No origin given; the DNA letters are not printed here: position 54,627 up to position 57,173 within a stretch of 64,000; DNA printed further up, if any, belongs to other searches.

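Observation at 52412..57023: Three consecutive large proteins with polyvalent-protein hallmarks (shared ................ motif, ArdC-N-like domain, HExxH peptidase, NNPGN domain)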

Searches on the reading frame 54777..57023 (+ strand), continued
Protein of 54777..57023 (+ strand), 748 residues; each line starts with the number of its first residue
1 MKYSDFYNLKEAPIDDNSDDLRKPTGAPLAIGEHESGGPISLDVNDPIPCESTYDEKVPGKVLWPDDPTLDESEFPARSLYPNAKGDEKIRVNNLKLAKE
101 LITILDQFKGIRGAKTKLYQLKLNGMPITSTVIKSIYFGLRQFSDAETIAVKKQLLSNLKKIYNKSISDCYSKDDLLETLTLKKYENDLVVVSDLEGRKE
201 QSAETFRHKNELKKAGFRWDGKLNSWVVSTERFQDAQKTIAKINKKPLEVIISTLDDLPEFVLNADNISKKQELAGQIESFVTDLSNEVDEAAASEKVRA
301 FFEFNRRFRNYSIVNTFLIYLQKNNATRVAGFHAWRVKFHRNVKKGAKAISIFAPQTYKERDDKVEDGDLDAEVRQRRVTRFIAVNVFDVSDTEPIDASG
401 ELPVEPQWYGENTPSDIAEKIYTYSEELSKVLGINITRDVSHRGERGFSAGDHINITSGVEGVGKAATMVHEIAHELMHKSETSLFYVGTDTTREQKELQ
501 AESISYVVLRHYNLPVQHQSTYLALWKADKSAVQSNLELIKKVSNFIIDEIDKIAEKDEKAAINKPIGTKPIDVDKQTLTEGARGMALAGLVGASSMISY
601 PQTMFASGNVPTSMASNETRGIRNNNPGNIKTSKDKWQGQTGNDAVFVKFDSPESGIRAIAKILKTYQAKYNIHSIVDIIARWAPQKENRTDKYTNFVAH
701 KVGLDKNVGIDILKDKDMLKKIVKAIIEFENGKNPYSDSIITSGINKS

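Call 28: find_encoding_contigs(protein=P0004, flank=8000, max_places=1)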
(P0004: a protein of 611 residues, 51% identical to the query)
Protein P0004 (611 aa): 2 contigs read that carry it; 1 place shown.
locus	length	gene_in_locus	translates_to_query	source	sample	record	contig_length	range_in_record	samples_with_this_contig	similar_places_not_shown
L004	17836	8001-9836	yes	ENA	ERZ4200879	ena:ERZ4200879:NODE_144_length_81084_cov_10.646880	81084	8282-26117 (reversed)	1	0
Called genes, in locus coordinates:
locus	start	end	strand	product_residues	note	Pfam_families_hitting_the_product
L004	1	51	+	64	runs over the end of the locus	-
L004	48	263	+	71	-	-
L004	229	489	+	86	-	-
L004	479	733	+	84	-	-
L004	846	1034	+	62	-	-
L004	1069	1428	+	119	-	PF00293:NUDIX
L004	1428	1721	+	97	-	-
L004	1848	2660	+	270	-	-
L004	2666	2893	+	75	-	-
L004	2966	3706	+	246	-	-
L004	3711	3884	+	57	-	-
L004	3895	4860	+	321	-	PF05496:RuvB_N (weak), PF00004:AAA, PF13177:DNA_pol3_delta2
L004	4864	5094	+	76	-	-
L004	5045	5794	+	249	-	-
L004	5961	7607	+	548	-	PF25680:Mom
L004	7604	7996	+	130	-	-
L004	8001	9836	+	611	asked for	PF08401:ArdcN (faint)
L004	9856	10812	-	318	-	PF05265:DUF723, PF14311:DUF4379 (faint), PF24441:DUF7560 (faint), PF05265:DUF723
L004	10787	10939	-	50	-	-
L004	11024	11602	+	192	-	PF07486:Hydrolase_2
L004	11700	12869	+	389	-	PF12323:HTH_OrfB_IS605, PF01385:OrfB_IS605, PF07282:Cas12f1-like_TNB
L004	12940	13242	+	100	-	-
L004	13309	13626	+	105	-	-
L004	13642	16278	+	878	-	PF05203:Hom_end_hint, PF00176:SNF2-rel_dom (weak), PF14528:LAGLIDADG_3 (faint), PF00271:Helicase_C (weak)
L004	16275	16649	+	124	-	-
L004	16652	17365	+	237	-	-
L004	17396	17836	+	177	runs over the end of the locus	-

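Call 29: find_encoding_contigs(protein=P0013, flank=8000, max_places=1)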
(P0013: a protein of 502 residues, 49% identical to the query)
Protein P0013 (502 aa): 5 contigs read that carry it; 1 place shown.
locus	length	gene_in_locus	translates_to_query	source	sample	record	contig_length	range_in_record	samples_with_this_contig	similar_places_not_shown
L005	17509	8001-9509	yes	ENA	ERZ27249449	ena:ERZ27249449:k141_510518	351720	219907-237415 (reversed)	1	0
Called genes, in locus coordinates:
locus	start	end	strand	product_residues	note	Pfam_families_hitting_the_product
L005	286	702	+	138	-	PF22421:SYY_C-terminal, PF01479:S4 (weak)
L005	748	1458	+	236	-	-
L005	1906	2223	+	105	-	-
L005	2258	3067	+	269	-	PF02540:NAD_synthase, PF03054:tRNA_Me_trans (faint)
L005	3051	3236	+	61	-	-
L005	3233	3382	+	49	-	-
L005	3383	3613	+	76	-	-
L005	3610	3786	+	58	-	-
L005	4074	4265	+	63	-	-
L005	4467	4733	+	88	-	PF01541:GIY-YIG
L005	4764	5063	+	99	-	-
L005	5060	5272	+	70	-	-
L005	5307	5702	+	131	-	-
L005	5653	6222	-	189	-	-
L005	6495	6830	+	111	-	-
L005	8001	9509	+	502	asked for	PF08401:ArdcN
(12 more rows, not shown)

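Call 30: find_encoding_contigs(protein=P0070, flank=8000, max_places=2)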
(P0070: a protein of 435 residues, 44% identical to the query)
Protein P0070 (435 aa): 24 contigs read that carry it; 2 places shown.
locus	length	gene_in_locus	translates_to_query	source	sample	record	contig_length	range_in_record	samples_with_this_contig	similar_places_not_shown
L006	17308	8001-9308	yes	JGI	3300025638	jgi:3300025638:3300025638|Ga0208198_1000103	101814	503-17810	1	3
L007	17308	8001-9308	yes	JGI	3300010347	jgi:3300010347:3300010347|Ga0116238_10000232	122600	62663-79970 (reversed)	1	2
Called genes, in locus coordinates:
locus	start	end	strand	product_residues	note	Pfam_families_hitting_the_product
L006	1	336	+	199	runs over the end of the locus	PF13505:OMP_b-brl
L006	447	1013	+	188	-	-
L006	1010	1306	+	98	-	-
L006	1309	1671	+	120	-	-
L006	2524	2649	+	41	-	-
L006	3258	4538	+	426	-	-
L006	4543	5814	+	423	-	-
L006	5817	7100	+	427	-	-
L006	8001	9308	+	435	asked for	PF08401:ArdcN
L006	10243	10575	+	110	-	-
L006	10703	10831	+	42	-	-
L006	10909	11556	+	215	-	-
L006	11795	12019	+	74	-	-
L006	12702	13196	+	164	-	PF01661:Macro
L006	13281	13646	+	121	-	-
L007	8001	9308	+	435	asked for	PF08401:ArdcN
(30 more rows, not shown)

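Call 38: search_solved_structures(query=A1, max_evalue=1, show_alignments=2)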
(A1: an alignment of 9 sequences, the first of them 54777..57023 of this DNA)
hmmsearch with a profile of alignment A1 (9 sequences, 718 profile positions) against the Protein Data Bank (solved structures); distinct sequences matched with E-value up to 1: 3.
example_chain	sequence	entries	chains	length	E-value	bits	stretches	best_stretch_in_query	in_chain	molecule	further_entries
9vvp_L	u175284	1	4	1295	1.1e-27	99.9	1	590-716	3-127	Gp29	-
7q47_A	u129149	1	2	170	2.4e-19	72.4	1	590-708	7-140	Endolysin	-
8tnm_A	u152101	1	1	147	0.054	15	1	56-141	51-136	UNC_079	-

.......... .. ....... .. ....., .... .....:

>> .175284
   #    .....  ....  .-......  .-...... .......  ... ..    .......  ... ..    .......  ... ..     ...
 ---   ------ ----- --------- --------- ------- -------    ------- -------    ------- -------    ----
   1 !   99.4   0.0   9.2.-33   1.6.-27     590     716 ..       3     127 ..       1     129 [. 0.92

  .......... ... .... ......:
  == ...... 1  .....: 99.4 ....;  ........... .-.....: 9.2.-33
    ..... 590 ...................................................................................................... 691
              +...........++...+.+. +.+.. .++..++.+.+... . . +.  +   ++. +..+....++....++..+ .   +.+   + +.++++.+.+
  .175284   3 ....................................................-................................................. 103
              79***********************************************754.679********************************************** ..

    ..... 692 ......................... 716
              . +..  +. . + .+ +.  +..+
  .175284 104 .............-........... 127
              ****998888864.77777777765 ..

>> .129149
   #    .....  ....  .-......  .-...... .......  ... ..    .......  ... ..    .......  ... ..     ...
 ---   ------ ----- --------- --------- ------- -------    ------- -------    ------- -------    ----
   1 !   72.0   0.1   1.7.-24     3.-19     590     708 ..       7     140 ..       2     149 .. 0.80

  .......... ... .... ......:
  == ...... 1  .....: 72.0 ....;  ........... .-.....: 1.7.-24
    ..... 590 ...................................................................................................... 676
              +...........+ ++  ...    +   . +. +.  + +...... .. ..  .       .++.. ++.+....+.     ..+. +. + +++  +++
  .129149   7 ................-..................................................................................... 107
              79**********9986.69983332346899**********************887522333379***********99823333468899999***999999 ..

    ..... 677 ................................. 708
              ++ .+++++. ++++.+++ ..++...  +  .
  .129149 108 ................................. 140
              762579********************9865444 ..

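Call 39: search_protein_families(library=ncbifam, proteins=[window:54777-57023:+], max_evalue=0.01)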
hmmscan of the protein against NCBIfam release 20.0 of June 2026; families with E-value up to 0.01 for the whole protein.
window:54777-57023:+ (748 aa): 0 families
